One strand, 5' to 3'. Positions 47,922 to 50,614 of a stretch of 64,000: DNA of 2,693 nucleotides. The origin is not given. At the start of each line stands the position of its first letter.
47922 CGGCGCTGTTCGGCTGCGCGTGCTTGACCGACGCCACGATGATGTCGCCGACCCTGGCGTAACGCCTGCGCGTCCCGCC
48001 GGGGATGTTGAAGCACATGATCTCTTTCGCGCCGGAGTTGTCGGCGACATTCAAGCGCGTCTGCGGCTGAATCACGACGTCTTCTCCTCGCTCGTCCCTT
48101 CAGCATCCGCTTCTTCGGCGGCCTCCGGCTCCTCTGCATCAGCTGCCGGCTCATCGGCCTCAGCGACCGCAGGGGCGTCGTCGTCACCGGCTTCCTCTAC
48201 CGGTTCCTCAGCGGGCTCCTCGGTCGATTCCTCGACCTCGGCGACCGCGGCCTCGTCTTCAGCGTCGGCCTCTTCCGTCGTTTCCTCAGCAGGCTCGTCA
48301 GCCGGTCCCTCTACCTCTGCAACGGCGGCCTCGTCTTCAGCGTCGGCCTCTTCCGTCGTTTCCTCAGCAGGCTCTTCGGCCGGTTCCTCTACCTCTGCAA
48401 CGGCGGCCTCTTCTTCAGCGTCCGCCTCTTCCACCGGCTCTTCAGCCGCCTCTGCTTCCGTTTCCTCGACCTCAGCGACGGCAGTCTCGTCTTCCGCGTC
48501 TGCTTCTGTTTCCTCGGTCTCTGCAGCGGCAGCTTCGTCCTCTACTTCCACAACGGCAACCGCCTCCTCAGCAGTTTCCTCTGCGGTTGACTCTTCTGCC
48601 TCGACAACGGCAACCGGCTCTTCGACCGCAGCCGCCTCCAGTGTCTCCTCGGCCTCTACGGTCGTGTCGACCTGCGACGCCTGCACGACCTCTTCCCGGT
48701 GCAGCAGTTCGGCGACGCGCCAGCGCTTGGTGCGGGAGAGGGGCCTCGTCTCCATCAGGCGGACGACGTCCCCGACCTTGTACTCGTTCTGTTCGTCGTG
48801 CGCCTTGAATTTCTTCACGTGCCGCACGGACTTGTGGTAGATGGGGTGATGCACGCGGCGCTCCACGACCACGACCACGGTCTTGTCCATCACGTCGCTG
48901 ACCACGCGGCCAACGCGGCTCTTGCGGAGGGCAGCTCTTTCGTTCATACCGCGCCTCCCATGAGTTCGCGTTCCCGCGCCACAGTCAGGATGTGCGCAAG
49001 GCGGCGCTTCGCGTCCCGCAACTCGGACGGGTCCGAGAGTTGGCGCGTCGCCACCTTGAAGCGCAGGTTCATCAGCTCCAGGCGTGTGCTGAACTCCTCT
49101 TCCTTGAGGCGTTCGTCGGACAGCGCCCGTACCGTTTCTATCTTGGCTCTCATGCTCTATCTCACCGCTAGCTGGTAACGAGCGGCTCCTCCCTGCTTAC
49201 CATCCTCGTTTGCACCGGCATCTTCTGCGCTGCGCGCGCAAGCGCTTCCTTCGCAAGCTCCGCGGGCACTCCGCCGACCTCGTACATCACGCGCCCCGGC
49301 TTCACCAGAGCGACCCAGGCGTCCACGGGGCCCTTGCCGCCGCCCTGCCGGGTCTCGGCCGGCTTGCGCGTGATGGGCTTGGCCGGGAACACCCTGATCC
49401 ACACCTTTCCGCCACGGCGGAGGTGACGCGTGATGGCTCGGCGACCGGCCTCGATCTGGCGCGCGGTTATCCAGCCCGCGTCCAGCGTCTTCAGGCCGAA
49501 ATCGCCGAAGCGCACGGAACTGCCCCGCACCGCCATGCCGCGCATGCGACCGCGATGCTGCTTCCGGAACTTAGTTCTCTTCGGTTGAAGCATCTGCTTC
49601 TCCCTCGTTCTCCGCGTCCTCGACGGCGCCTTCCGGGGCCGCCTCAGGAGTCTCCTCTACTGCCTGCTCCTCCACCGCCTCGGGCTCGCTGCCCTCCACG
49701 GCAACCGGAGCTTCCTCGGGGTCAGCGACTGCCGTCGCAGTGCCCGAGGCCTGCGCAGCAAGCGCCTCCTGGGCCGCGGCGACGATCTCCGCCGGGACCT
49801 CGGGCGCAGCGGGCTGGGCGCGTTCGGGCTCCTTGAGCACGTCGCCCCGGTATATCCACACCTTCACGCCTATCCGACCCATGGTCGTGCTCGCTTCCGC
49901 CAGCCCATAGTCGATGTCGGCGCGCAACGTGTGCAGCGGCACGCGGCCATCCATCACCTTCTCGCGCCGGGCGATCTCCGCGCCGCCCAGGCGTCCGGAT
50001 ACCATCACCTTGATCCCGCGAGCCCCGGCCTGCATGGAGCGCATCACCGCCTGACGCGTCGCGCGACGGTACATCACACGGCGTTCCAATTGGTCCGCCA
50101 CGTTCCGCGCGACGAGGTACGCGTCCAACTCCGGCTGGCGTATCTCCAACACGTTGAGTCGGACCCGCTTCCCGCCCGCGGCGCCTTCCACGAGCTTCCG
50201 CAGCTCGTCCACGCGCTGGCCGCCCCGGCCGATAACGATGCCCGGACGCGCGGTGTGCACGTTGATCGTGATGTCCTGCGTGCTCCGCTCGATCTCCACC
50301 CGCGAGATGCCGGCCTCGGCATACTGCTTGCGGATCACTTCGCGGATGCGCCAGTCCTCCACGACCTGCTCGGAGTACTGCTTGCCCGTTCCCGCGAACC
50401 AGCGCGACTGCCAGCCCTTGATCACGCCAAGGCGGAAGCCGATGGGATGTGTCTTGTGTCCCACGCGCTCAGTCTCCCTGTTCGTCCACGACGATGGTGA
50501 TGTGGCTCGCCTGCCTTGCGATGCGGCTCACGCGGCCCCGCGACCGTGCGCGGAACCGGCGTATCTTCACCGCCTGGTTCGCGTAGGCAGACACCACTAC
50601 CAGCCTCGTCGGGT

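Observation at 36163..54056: At least six ribosomal proteins in one operon block carry long low-complexity extensions, most of them Ala/Glu-rich with a shared VAEVEE-type motif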

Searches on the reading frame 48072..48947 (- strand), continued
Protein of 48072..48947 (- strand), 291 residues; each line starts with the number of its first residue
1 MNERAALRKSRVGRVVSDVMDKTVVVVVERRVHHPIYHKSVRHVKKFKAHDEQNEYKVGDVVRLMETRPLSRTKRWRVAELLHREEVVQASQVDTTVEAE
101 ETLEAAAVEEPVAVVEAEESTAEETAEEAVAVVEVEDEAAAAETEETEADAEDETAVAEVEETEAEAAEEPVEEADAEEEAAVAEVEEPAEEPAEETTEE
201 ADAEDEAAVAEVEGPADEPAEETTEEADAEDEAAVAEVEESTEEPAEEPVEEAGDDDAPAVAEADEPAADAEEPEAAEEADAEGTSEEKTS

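Call 52: predict_structure(protein=window:48075-48947:-)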
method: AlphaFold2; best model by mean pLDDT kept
length: 291 residues; sequences in the alignment: 1
mean_pLDDT: 44.3   pTM: 0.20
mean pLDDT of the five models: 44.3, 42.3, 42.2, 42.3, 39.1
residues with pLDDT >= 90: 0; 70-90: 0; 50-70: 68; < 50: 223
segments of 3 or more residues with pLDDT < 50: 1-16, 18-20, 53-70, 72-157, 161-164, 168-171, 187-189, 191-202, 206-209, 213-228, 230-237, 239-258, 265-268, 272-275
pLDDT, mean of each block of 10 residues (from residue 1): 41 46 58 59 57 46 44 44 38 33 38 34 41 40 37 46 42 49 48 39 46 42 42 43 43 45 47 47 48 43
secondary structure, 60 per line:
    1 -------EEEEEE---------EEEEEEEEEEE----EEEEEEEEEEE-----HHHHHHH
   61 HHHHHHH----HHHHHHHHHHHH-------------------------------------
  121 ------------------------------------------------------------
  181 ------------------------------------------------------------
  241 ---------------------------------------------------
elements in order: E8-13 E23-33 E38-48 H54-67 H72-83

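Call 60: search_solved_structures(query=window:48075-48947:-, max_evalue=0.001)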
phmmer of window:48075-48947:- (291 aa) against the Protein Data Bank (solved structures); distinct sequences matched with E-value up to 0.001: 73 (the best 60 are shown).
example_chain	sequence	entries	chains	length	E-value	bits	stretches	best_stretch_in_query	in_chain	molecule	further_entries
1eg0_G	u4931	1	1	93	1.2e-25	94.3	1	7-84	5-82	PROTEIN (S17 RIBOSOMAL PROTEIN)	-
1qd7_I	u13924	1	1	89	1.8e-25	93.7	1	8-84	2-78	S17 RIBOSOMAL PROTEIN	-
7nhk_r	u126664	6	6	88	3.3e-25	92.9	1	2-84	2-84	30S ribosomal protein S17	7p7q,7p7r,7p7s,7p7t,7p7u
1rip_A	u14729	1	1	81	4.8e-25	92.3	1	8-84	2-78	RIBOSOMAL PROTEIN S17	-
9i5v_e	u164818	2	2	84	6.7e-25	91.8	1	6-84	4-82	Small ribosomal subunit protein uS17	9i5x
6o8w_q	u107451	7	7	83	1.2e-24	91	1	8-83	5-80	30S ribosomal protein S17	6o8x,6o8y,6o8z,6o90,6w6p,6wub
3j9w_AQ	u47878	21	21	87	5.2e-24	89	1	7-84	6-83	30S ribosomal protein uS17 | 30S ribosomal protein S17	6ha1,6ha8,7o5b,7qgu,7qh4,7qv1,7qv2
5njt_Q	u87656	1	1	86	7.6e-24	88.4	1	8-84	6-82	30S ribosomal protein S17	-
6htq_q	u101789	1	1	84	1.1e-23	87.9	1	8-83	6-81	30S ribosomal protein S17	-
5myj_AQ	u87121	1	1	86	1.4e-23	87.5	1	7-84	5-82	30S ribosomal protein S17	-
7jil_v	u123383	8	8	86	4.3e-23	85.9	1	1-84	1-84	30S ribosomal protein S17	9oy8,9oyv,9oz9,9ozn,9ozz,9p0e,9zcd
32nj_Q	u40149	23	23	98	5.6e-23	85.6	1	6-84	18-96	Small ribosomal subunit protein uS17 | 30S ribosomal protein S17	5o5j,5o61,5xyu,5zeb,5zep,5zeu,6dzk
8yp6_q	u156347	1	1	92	5.6e-23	85.6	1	6-84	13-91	Small ribosomal subunit protein uS17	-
6dzi_5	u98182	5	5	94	6e-23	85.5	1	6-84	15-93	30S ribosomal protein S17 | Small ribosomal subunit protein uS17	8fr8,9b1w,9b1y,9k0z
8crx_Q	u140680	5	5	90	6.7e-23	85.3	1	3-84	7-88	30S ribosomal protein S17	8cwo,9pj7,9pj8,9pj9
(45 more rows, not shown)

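Call 63: predict_structure(alignment_id=A2)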
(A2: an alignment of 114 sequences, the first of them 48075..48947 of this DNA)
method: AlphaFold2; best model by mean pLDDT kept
length: 291 residues; sequences in the alignment: 114
mean_pLDDT: 57.9   pTM: 0.37
mean pLDDT of the five models: 57.9, 56.6, 55.3, 54.7, 53.7
residues with pLDDT >= 90: 61; 70-90: 12; 50-70: 43; < 50: 175
segments of 3 or more residues with pLDDT < 50: 93-96, 107-110, 112-132, 136-170, 172-188, 195-210, 212-214, 216-218, 220-244, 246-250, 252-258, 261-266, 268-289
pLDDT, mean of each block of 10 residues (from residue 1): 65 93 94 97 95 92 85 82 72 50 49 45 45 46 44 46 43 44 44 47 44 47 44 45 44 46 47 41 42 42
secondary structure, 60 per line:
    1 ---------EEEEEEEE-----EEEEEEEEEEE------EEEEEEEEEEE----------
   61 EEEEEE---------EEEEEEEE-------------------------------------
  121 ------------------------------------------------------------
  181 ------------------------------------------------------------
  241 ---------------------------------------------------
elements in order: E10-17 E23-33 E40-50 E61-66 E76-83

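Call 70: find_encoding_contigs(protein=window:48072-48947:-, flank=1000, max_places=3)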
Protein window:48072-48947:- (291 aa): no gene with exactly this product is on record in the collection.

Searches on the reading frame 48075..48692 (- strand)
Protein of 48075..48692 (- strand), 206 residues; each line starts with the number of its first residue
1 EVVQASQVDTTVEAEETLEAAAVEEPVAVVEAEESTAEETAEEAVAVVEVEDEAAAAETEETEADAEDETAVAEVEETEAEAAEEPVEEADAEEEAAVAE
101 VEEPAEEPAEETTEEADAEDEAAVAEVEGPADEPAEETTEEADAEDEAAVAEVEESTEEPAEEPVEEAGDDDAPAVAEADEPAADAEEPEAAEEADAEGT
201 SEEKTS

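Call 79: search_protein_representatives(protein=window:48075-48692:-)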
Query: 206 residues. Proteins with E-value up to 0.001 (for the whole library): 1; up to 1e-10: 0; up to 1e-30: 0. The best 1 are listed.
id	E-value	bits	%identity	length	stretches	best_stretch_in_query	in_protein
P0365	7.6e-04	36.5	36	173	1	84-163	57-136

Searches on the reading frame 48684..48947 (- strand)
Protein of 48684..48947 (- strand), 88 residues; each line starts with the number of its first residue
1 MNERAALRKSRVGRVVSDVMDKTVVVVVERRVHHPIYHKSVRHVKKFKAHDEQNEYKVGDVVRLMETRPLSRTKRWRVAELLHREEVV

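Call 12: find_related_loci(query=A1, collection=genome_contigs, flank=10000)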
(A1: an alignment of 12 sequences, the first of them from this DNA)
Query A1 (88 aa) in genome_contigs; peptide patterns used: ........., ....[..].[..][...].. (x = any residue, [..] = any of these).
600 stretches matched a pattern (row limit reached: there are more); 597 encode a relative of the query (tblastn E <= 1e-3); the best 80 are kept; 80 distinct loci.
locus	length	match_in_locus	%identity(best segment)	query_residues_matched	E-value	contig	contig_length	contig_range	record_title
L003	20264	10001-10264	97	1-88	1e-55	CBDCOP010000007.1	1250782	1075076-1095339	MAG: Dehalococcoidia bacterium isolate 0cbdef8c-498a-4e31-a88f-bb18f8401b77 genome assembly, contig: contig_7, whole gen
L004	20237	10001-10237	66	6-84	6e-30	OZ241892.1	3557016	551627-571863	MAG: Longimicrobiales bacterium isolate 965cf16a-5773-499c-9876-59df87241a83 genome assembly, chromosome: 1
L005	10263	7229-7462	63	7-84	8e-30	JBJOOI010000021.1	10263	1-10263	MAG: Bacteroidota bacterium isolate umpqua_2019_sw_WHONDRS-S19S_0079_F_bin.12 scaffold_1321, whole genome shotgun sequen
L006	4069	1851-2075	61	8-82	2e-29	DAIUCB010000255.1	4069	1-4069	MAG TPA_asm: Bacillota bacterium isolate CTOTU7591 NODE_35711_length_4069_cov_4.166168, whole genome shotgun sequence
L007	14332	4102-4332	68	8-84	3e-29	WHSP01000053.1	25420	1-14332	MAG: Gemmatimonas sp. isolate Dino_bin9 NODE_53_length_25420_cov_7.557461, whole genome shotgun sequence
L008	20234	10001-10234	62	7-84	1e-29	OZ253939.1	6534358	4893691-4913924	MAG: Cyclobacteriaceae bacterium isolate eee96a46-ca30-49ea-ac7f-a37d19bfbf08 genome assembly, chromosome: 1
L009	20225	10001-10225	69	9-83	2e-29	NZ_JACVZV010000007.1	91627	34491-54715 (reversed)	MAG: Vulcanococcus sp. Clear-D1 NODE_139_length_91627_cov_92.949133, whole genome shotgun sequence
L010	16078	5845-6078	62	7-84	1e-29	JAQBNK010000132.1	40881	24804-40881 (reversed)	MAG: Chitinophagaceae bacterium isolate RYN_291 scaffold_4893337, whole genome shotgun sequence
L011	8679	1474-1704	62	8-84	1e-29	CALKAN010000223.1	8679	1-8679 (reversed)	MAG TPA_asm: uncultured Paenibacillaceae bacterium isolate SRR6713629_bin.82_CONCOCT_v1.1_MAG genome assembly, contig: E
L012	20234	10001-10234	62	7-84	2e-29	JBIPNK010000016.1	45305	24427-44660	MAG: Chitinophagaceae bacterium isolate ME2018-06-05_3300043470_group8_bin116 Rohwer_bin516_scaffold_500_c1, whole genom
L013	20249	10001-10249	58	1-84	5e-29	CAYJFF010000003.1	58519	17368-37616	MAG TPA_asm: uncultured Oscillospiraceae bacterium isolate ERP123703_co2_270 genome assembly, contig: NODE_216_length_58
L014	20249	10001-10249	61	1-84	4e-29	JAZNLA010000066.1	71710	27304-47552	MAG: Acutalibacteraceae bacterium isolate T1900044672_TS20190138.MAGScoT_cleanbin_000006 SGB_1596_k141_3176114, whole ge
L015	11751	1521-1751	69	8-84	4e-29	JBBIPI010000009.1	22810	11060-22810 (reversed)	MAG: Clostridiales bacterium isolate MTF170219_bin_3 NODE_333_length_22810_cov_3.54133, whole genome shotgun sequence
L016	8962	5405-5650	63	2-84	3e-29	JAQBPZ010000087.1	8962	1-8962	MAG: Gemmatimonadetes bacterium isolate RYN_360 scaffold_2892827, whole genome shotgun sequence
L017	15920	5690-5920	61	8-84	3e-29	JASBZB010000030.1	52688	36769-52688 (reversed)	MAG: Clostridiaceae bacterium isolate bin-6 c_000000000713, whole genome shotgun sequence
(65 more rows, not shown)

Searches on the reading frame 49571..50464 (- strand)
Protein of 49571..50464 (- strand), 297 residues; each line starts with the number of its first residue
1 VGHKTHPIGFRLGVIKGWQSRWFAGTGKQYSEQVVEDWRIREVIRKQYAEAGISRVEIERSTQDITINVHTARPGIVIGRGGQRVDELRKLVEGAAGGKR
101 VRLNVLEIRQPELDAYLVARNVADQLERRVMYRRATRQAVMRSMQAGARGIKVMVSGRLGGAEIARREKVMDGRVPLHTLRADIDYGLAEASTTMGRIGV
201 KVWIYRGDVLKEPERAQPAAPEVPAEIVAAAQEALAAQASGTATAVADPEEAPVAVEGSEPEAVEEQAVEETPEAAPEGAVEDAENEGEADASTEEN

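Call 3: search_protein_families(library=pfam, proteins=[window:49571-50464:-])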
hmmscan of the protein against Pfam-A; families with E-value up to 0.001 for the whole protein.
window:49571-50464:- (297 aa): 3 families
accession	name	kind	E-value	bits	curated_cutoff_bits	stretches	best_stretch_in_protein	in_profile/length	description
PF00189.25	Ribosomal_S3_C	-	6.1e-35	120.1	34.1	1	122-204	1-83/83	Ribosomal protein S3, C-terminal domain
PF07650.23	KH_2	-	6.2e-18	64.8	22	1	40-113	2-78/78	KH domain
PF13083.13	KH_KhpA-B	-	5.5e-07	29.8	32.1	1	56-103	22-69/73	KhpA/KhpB, KH domain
